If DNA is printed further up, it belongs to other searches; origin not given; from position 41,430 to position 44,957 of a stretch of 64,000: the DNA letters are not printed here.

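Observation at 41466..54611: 13-kb single-promoter operon: one giant SBP, two MalFG-type permease pairs, no ATPase, plus two large uncharacterised exported proteins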

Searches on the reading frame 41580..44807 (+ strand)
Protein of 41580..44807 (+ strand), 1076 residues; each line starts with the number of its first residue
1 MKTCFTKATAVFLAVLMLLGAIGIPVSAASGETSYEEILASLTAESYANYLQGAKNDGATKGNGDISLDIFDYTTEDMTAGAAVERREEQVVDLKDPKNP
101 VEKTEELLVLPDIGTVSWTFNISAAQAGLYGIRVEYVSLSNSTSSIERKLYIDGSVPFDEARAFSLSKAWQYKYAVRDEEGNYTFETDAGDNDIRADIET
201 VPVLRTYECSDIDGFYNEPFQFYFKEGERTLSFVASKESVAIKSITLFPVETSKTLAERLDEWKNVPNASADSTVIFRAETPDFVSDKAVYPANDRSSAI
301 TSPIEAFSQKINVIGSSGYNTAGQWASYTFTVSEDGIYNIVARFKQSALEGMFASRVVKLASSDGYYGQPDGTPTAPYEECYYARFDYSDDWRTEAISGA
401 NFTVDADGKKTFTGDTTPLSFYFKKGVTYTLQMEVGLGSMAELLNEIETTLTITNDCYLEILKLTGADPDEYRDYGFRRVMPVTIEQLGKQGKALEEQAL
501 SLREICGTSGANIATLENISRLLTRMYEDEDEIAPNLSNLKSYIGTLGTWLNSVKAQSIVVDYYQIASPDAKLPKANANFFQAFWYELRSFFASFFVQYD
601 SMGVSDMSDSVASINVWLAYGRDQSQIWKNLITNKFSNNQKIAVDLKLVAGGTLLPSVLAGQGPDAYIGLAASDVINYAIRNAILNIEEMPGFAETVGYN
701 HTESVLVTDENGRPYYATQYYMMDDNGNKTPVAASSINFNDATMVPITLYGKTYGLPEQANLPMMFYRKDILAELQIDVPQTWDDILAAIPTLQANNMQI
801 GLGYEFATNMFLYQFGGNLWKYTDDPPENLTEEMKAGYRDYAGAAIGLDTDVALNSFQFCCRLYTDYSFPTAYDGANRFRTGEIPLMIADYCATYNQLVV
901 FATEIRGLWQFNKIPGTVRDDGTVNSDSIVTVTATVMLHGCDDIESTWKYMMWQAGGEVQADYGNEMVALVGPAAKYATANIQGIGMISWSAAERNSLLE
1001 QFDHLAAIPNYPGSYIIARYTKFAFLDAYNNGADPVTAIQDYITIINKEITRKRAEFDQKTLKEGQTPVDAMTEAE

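Call 6: search_protein_families(library=pfam, proteins=[window:41580-44807:+], max_evalue=0.01)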
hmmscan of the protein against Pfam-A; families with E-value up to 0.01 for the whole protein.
window:41580-44807:+ (1076 aa): 0 families

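Call 7: search_protein_families(library=ncbifam, proteins=[window:41580-44807:+], max_evalue=0.01)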
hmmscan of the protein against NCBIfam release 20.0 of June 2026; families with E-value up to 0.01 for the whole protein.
window:41580-44807:+ (1076 aa): 1 family
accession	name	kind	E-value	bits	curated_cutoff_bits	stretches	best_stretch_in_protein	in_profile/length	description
NF053763.1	ABCarbgalBndGanS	equivalog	0.0018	17.1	700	1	739-870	124-243/420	galactooligosaccharide ABC transporter substrate-binding protein GanS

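Call 22: find_homologous_proteins(query=window:41580-44807:+, region=1-1076)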
Query window:41580-44807:+, residues 1-1076 (1076 aa): 2053 proteins with E <= 0.001 among 8000 candidates; the best 120 are listed.
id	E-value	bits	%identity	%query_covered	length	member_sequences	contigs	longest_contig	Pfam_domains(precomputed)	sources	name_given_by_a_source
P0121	0.0e+0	2449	100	100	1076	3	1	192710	-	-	-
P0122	0.0e+0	1820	75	100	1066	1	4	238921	-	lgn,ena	-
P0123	0.0e+0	1814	75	100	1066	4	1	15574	-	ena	-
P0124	0.0e+0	1808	75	99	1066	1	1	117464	-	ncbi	-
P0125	0.0e+0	1802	74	100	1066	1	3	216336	-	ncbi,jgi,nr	ncbi:MAG: extracellular solute-binding protein [Ruminococcaceae bacterium]|nr:extracellular solute-b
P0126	0.0e+0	1773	73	100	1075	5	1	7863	-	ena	-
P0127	0.0e+0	1758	73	100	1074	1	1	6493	-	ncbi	-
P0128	0.0e+0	1757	73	100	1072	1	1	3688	-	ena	-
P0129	0.0e+0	1741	72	100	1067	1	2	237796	-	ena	-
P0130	0.0e+0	1723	71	100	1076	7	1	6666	-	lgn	-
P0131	0.0e+0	1722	71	100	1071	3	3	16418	PF13416.12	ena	-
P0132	0.0e+0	1528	66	100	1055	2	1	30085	-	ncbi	-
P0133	0.0e+0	1525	67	100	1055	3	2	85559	-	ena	-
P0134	0.0e+0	1486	64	100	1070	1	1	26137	-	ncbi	-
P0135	0.0e+0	1483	64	100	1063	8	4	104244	-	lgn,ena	-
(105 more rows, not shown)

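Call 41: search_solved_structures(query=A2, max_evalue=0.1)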
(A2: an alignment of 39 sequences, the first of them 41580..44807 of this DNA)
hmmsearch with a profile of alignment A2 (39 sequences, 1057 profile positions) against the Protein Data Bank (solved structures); distinct sequences matched with E-value up to 0.1: 48.
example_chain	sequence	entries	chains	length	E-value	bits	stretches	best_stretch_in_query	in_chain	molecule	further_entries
5ysb_A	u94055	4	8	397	2e-11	45.9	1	629-942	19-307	Lin1841 protein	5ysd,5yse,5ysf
7vfq_A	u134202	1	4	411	3e-06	28.7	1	703-821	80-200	Extracellular solute-binding protein, family 1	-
7vfr_A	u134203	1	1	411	3e-06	28.7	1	703-821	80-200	Extracellular solute-binding protein, family 1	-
9xf5_A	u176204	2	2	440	4.2e-06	28.3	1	742-795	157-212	ABC transporter substrate-binding protein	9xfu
6dtq_A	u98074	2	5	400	1.5e-05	26.4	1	729-842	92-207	maltose-binding protein MalE3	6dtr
7ehp_A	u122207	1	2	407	1.8e-05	26.2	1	736-786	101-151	chitin oligosaccahride binding protein NagB1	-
2zyk_A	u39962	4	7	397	1.9e-05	26.1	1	725-867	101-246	Solute-binding protein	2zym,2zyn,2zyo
3uor_A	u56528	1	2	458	2.2e-05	25.9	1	743-784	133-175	ABC transporter sugar binding protein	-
8vqk_A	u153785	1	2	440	9.6e-05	23.8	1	746-842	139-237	Putative ABC transporter periplasmic-binding protein YcjN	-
6hur_A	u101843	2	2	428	0.00013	23.3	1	723-816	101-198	ABC transporter substrate-binding protein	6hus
3quf_A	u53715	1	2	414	0.00022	22.6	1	740-788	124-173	Extracellular solute-binding protein, family 1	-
9lff_A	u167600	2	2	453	0.00025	22.4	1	744-840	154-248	SN-glycerol-3-phophate ABC transporter, periplasmic SN-glycerol-3-phosphate-binding protei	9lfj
2hq0_A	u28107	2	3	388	0.00033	22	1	740-788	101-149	Sugar ABC transporter, sugar-binding protein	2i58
2heu_A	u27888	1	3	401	0.00035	21.9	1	740-788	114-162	Sugar ABC transporter, sugar-binding protein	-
2hfb_A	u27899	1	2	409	0.00036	21.9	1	740-788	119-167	Sugar ABC transporter, sugar-binding protein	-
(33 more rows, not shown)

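Call 44: predict_structure(alignment_id=A2)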
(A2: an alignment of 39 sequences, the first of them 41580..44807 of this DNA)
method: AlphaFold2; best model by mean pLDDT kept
length: 1076 residues; sequences in the alignment: 39
mean_pLDDT: 82.6   pTM: 0.78
mean pLDDT of the five models: 82.6, 81.3, 79.1, 77.7, 71.6
residues with pLDDT >= 90: 393; 70-90: 525; 50-70: 101; < 50: 57
segments of 3 or more residues with pLDDT < 50: 20-32, 294-313, 593-609, 651-653
pLDDT, mean of each block of 10 residues (from residue 1): 64 64 30 59 76 88 91 79 81 86 91 89 91 92 79 85 85 74 65 69 92 85 93 87 95 89 91 83 82 47 40 57 89 94 81 88 93 93 88 88 73 83 95 90 85 88 80 85 92 91 79 87 93 88 84 81 89 75 61 46 44 79 73 82 74 58 81 89 90 93 76 72 90 90 92 93 92 88 92 87 92 91 86 87 91 93 90 81 90 84 76 88 85 91 91 92 78 76 87 85 89 87 92 91 90 88 88 85
secondary structure, 60 per line:
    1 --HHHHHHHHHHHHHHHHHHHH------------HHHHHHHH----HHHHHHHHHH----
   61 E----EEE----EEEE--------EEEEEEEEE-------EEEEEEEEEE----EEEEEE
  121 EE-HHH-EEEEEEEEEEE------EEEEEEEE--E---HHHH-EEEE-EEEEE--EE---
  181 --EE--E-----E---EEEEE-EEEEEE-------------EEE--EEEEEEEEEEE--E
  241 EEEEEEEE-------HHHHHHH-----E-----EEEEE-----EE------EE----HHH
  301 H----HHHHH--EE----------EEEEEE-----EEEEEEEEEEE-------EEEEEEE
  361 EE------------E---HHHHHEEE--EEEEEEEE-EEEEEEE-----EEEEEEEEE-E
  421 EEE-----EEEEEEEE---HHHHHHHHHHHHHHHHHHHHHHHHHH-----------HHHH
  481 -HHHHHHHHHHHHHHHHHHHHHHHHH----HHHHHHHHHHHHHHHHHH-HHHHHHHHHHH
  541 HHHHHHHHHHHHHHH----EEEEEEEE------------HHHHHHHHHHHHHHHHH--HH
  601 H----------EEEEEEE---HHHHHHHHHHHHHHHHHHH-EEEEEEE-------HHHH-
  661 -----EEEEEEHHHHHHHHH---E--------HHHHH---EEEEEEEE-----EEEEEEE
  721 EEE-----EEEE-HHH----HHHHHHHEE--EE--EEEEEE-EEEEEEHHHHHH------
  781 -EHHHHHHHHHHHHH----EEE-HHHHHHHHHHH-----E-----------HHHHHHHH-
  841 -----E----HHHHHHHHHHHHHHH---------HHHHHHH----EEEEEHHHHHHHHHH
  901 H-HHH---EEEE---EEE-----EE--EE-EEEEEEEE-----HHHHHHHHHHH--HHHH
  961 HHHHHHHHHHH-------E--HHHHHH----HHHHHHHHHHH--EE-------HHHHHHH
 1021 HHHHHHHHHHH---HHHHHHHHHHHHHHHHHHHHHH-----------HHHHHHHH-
elements in order (helices of 4 or more, strands of 3 or more residues): H3-22 H35-42 H47-56 E66-68 E73-76 E85-93 E101-110 E115-122 E128-138 E145-152 H159-162 E164-167 E169-173 E197-201 E203-208 E222-224 E227-237 E240-248 H256-262 E274-278 H298-301 H306-310 E325-330 E336-346 E354-362 H379-383 E384-386 E389-396 E398-404 E410-418 E420-423 E429-436 H440-465 H477-480 H482-506 H511-528 H530-555 E560-567 H580-596 E612-618 H622-640 E642-648 H656-659 E666-671 H672-680 H693-697 E701-708 E714-723 E729-732 H741-747 E756-761 E763-768 H769-774 H783-795 E800-802 H804-814 H832-839 H851-865 H875-881 E886-890 H891-901 E909-912 E916-918 E931-938 H944-954 H957-971 H982-987 H992-1002 H1014-1031 H1035-1056 H1068-1075

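Call 47: search_protein_families(library=pfam, proteins=[window:41580-44807:+], max_evalue=10)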
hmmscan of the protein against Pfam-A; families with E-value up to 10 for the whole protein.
window:41580-44807:+ (1076 aa): 1 family
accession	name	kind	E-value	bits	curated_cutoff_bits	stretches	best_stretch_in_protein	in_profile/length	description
PF25275.1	Golvesin_C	-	0.044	14.3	31.6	0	320-348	37-65/132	Golvesin C-terminal domain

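Call 48: fold_search(model_id=the predicted structure, library=pdb)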
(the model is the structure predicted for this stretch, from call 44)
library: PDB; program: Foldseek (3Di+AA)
matches with E <= 10: 1263; with E <= 0.001: 953
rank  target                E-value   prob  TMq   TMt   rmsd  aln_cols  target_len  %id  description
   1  5ci5_B                6.7e-16  1.00  0.29  0.71   5.3       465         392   16  Crystal Structure of an ABC transporter Solute Binding Protein from Thermotoga Lettingae TMO (Tlet_1705, TARGET EFI-51 (released 2015-07-22)
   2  7c19_A                2.7e-15  1.00  0.29  0.70   5.2       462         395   14  Crystal structure of a dinucleotide-binding protein (Y224A/Y246A) of ABC transporter endogenously bound to uridylyl-3' (released 2021-03-10)
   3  5yse_A                3.6e-15  1.00  0.29  0.72   6.1       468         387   16  Crystal structure of beta-1,2-glucooligosaccharide binding protein in complex with sophorotetraose (released 2018-05-02)
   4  7c0t_A                3.9e-15  1.00  0.29  0.71   4.8       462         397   14  Crystal structure of a dinucleotide-binding protein (N81A) of ABC transporter endogenously bound to uridylyl-3'-5'-pho (released 2021-03-10)
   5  5yse_B                4.3e-15  1.00  0.29  0.72   6.2       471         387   16  Crystal structure of beta-1,2-glucooligosaccharide binding protein in complex with sophorotetraose (released 2018-05-02)
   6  7c0v_A                6.1e-15  1.00  0.29  0.71   5.0       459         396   15  Crystal structure of a dinucleotide-binding protein (Y224A) of ABC transporter endogenously bound to uridylyl-3'-5'-ph (released 2021-03-10)
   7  3uor_A                6.7e-15  1.00  0.31  0.78   4.5       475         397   14  The structure of the sugar-binding protein MalE from the phytopathogen Xanthomonas citri (released 2011-12-14)
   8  5ysf_A                7.4e-15  1.00  0.29  0.74   6.3       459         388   16  Crystal structure of beta-1,2-glucooligosaccharide binding protein in complex with sophoropentaose (released 2018-05-02)
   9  7c16_A                8.9e-15  1.00  0.29  0.70   5.2       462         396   15  Crystal structure of a dinucleotide-binding protein (Y224A/Y246A) of ABC transporter endogenously bound to uridylyl-3' (released 2021-03-10)
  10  7c0y_B                9.4e-15  1.00  0.29  0.70   5.3       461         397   14  Crystal structure of a dinucleotide-binding protein (Y246A) of ABC transporter endogenously bound to uridylyl-3'-5'-ph (released 2021-03-10)
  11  7c0z_B                1.0e-14  1.00  0.29  0.71   5.2       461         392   14  Crystal structure of a dinucleotide-binding protein (Y246A) of ABC transporter endogenously bound to uridylyl-3'-5'-ph (released 2021-03-10)
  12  3uor_B                1.1e-14  1.00  0.31  0.78   5.1       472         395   15  The structure of the sugar-binding protein MalE from the phytopathogen Xanthomonas citri (released 2011-12-14)
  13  7c0r_A                1.1e-14  1.00  0.29  0.71   4.9       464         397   15  Crystal structure of a dinucleotide-binding protein (F79A) of ABC transporter endogenously bound to uridylyl-3'-5'-pho (released 2021-03-10)
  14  7c16_B                1.1e-14  1.00  0.29  0.70   5.4       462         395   15  Crystal structure of a dinucleotide-binding protein (Y224A/Y246A) of ABC transporter endogenously bound to uridylyl-3' (released 2021-03-10)
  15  7c0r_B                1.3e-14  1.00  0.29  0.71   5.0       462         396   14  Crystal structure of a dinucleotide-binding protein (F79A) of ABC transporter endogenously bound to uridylyl-3'-5'-pho (released 2021-03-10)
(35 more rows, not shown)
